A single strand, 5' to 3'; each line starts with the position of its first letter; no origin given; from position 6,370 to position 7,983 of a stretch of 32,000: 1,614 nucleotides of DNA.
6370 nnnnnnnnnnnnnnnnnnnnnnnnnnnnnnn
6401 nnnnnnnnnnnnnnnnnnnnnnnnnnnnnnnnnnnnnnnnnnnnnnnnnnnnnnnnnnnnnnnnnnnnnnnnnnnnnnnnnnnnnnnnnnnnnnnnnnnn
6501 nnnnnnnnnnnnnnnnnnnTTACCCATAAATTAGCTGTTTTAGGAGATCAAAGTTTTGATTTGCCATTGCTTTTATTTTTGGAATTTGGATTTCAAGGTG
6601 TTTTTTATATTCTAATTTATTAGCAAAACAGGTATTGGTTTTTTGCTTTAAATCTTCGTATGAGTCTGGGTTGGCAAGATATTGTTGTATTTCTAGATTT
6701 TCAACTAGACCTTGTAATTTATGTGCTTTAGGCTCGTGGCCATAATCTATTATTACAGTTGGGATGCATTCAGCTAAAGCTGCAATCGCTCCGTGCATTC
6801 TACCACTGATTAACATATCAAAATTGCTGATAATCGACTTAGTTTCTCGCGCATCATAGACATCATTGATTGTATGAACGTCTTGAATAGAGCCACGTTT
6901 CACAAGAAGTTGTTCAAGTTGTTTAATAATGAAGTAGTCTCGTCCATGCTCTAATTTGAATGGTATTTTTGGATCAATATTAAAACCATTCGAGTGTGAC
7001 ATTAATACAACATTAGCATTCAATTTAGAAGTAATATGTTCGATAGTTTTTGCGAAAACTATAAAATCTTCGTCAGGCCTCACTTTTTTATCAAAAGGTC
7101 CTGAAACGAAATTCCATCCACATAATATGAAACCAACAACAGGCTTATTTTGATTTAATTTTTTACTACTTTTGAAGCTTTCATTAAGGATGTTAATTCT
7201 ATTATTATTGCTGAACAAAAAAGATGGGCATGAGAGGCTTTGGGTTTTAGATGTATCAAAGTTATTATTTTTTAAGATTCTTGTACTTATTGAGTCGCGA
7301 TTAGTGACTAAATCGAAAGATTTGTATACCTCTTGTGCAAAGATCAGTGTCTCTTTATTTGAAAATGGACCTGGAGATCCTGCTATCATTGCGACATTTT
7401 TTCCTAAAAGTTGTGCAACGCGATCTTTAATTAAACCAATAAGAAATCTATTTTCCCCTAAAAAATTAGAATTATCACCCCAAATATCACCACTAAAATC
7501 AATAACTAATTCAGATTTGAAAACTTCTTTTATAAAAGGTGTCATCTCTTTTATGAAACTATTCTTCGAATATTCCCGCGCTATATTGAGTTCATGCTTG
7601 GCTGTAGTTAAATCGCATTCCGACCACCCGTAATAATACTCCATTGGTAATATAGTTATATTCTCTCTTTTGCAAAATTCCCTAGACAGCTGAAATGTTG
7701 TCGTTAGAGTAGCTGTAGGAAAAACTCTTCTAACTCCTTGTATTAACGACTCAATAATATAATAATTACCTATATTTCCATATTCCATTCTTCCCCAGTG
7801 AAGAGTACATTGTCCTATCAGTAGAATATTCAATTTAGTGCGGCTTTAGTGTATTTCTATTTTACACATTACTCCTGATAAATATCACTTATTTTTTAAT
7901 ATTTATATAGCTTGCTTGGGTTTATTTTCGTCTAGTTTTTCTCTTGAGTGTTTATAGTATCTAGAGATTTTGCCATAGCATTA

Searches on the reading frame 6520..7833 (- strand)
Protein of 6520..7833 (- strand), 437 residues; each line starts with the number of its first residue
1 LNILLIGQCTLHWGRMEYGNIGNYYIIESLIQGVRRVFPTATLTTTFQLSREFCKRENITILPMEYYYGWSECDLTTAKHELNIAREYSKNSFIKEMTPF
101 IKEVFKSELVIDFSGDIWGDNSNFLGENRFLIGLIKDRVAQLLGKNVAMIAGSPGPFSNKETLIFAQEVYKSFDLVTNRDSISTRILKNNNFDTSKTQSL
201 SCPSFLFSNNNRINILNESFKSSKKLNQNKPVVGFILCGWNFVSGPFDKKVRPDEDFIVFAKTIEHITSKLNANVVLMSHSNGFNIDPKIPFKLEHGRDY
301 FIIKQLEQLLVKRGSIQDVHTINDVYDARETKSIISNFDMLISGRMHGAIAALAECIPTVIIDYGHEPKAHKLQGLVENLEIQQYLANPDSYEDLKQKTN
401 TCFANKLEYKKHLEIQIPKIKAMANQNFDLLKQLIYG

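Call 36: search_protein_families(library=pfam, proteins=[window:6520-7833:-], max_evalue=0.001)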
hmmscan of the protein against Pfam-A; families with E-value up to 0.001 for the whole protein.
window:6520-7833:- (437 aa): 1 family
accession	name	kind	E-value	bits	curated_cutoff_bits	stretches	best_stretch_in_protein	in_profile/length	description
PF04230.19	PS_pyruv_trans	-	9.8e-24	85.2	25.3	1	20-366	1-280/280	Polysaccharide pyruvyl transferase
